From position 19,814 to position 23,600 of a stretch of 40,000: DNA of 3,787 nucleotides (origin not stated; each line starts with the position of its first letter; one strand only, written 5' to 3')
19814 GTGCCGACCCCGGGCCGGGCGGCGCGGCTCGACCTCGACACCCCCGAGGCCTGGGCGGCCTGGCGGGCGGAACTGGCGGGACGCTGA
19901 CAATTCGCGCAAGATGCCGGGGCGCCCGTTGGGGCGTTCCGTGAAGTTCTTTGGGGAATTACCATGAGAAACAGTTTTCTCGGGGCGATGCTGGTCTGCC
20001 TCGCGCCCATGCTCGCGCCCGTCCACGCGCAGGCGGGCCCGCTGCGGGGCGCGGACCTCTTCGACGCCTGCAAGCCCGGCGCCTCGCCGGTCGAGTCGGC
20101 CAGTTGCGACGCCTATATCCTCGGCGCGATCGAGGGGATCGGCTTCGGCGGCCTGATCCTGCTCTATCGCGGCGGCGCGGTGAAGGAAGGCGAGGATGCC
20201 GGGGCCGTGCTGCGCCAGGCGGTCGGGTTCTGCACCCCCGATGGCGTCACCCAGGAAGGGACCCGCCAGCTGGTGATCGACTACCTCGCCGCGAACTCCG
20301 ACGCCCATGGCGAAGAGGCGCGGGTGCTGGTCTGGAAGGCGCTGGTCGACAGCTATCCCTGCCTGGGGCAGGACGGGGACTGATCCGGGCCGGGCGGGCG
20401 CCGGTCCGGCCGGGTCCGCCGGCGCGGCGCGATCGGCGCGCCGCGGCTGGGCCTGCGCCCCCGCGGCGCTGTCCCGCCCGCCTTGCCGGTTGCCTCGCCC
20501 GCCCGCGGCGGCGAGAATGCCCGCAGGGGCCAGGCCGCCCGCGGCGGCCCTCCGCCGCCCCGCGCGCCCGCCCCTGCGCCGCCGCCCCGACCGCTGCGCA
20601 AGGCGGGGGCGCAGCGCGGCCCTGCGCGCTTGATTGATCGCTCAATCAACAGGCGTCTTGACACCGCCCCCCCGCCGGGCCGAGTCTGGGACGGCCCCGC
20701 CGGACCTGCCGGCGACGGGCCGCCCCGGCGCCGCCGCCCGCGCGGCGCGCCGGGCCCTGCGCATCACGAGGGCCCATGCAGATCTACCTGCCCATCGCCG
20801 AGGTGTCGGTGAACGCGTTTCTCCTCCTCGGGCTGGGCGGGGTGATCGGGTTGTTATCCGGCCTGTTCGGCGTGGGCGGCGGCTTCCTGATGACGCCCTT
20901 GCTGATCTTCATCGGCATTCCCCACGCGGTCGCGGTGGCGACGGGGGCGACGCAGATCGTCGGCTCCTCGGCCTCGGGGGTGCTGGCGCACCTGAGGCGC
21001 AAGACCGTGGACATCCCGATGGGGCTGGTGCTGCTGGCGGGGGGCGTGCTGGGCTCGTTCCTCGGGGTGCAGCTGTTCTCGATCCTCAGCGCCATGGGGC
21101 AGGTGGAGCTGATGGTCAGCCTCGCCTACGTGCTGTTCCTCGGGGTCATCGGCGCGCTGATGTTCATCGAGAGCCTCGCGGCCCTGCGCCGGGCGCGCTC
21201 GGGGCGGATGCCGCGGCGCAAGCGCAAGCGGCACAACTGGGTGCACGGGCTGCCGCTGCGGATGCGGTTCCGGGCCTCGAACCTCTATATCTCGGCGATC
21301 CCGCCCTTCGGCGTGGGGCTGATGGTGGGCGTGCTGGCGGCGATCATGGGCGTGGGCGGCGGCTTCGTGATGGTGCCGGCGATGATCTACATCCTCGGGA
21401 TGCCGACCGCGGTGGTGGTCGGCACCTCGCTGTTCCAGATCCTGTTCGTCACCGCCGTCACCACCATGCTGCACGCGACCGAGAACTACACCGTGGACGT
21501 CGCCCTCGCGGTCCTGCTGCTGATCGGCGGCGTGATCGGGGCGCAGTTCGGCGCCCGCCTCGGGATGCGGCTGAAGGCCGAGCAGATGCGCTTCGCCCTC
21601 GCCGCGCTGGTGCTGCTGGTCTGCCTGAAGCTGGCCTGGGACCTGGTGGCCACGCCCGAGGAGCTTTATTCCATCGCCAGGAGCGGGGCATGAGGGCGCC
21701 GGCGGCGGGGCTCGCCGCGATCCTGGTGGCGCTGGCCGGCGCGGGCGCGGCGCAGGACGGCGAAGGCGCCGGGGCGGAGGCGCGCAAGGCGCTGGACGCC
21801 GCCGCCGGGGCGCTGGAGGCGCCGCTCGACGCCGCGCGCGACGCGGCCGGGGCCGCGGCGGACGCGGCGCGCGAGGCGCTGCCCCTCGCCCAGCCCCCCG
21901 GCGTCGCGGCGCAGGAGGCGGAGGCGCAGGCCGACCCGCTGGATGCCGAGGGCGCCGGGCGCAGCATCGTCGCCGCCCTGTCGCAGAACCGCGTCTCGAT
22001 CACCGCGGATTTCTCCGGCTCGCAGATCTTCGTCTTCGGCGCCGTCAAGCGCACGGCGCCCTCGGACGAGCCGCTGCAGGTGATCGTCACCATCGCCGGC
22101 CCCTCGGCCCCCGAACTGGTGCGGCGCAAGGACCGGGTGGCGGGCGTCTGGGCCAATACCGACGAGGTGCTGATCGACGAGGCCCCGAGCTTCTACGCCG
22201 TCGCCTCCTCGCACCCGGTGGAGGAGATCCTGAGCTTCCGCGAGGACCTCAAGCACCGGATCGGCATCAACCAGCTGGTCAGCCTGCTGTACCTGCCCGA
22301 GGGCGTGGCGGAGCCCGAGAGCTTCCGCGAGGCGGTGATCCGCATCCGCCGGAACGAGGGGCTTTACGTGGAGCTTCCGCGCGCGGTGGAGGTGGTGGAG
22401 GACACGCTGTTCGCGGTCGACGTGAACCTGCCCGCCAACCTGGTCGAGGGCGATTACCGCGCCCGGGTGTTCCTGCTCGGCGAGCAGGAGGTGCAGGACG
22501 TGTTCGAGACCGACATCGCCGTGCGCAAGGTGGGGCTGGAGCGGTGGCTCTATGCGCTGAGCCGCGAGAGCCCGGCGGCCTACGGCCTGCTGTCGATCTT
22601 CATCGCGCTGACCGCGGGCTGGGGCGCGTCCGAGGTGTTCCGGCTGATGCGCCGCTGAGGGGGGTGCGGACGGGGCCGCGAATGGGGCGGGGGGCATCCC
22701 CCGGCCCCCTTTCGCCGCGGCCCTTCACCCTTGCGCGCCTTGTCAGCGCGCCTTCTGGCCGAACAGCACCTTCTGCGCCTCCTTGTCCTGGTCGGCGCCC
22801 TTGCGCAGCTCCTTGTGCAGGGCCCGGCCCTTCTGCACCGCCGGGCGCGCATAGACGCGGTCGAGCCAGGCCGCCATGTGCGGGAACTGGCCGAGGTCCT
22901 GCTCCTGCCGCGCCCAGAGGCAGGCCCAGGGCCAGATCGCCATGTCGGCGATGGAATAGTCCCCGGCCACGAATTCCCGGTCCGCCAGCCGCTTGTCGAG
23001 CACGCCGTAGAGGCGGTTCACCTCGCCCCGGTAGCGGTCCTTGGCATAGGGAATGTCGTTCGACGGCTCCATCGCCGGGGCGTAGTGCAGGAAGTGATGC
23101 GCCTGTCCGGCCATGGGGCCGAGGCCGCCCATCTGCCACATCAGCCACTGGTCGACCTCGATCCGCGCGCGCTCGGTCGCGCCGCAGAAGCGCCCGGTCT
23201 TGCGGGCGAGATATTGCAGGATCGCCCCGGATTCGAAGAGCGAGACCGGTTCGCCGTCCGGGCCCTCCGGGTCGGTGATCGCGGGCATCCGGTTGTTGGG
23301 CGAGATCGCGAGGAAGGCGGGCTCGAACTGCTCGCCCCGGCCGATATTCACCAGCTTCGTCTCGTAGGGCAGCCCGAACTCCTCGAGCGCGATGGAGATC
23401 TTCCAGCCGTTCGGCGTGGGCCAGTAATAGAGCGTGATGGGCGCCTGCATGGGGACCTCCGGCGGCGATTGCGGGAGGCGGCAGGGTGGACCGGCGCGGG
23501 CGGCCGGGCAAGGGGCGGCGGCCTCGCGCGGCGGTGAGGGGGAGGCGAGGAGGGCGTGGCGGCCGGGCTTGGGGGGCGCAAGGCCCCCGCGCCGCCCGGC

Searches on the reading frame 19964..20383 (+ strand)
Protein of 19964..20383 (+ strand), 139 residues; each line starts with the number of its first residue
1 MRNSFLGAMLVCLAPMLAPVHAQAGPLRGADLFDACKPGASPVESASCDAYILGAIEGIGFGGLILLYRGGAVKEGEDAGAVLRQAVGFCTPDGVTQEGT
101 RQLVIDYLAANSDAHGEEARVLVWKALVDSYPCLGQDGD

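Call 48: search_protein_families(library=pfam, proteins=[window:19964-20383:+], max_evalue=0.001)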
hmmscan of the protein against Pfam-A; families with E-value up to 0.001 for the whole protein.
window:19964-20383:+ (139 aa): 1 family
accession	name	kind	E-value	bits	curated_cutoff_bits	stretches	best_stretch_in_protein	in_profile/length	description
PF18602.6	Rap1a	-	6.4e-16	59.1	27.7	1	29-133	2-90/90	Rap1a immunity proteins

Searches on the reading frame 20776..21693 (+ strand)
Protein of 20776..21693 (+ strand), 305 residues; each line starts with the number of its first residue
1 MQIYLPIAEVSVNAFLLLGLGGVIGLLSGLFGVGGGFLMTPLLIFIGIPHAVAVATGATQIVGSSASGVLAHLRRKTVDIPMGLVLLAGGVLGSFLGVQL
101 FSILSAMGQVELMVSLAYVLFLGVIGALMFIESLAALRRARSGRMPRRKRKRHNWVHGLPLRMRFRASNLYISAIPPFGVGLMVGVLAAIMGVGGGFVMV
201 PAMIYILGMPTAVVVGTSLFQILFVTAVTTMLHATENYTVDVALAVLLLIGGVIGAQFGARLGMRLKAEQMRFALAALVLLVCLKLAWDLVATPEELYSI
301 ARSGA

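Call 48: search_protein_families(library=pfam, proteins=[window:20776-21693:+], max_evalue=0.001)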
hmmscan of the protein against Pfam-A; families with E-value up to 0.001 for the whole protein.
window:20776-21693:+ (305 aa): 1 family
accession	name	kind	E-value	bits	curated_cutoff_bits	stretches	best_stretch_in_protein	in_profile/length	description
PF01925.25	TauE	-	5.1e-49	167.5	32.6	1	17-286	1-237/237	Sulfite exporter TauE/SafE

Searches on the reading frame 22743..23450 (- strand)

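Call 48: search_protein_families(library=pfam, proteins=[window:22743-23450:-], max_evalue=0.001)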
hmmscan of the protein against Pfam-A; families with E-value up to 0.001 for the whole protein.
window:22743-23450:- (235 aa): 5 families
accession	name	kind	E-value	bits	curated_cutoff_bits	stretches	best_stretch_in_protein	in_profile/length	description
PF02798.26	GST_N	-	9.7e-15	55.1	20.9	1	4-83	2-76/76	Glutathione S-transferase, N-terminal domain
PF13409.12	GST_N_2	-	1.4e-12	48.4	25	1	13-83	3-69/70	Glutathione S-transferase, N-terminal domain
PF13417.12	GST_N_3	-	4.3e-11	43.4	22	1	7-84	1-70/75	Glutathione S-transferase, N-terminal domain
PF00043.30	GST_C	-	2.8e-08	34.3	20.7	1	136-203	23-93/93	Glutathione S-transferase, C-terminal domain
PF13410.11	GST_C_2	-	3.4e-05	24.3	24.9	1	135-198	2-69/69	Glutathione S-transferase, C-terminal domain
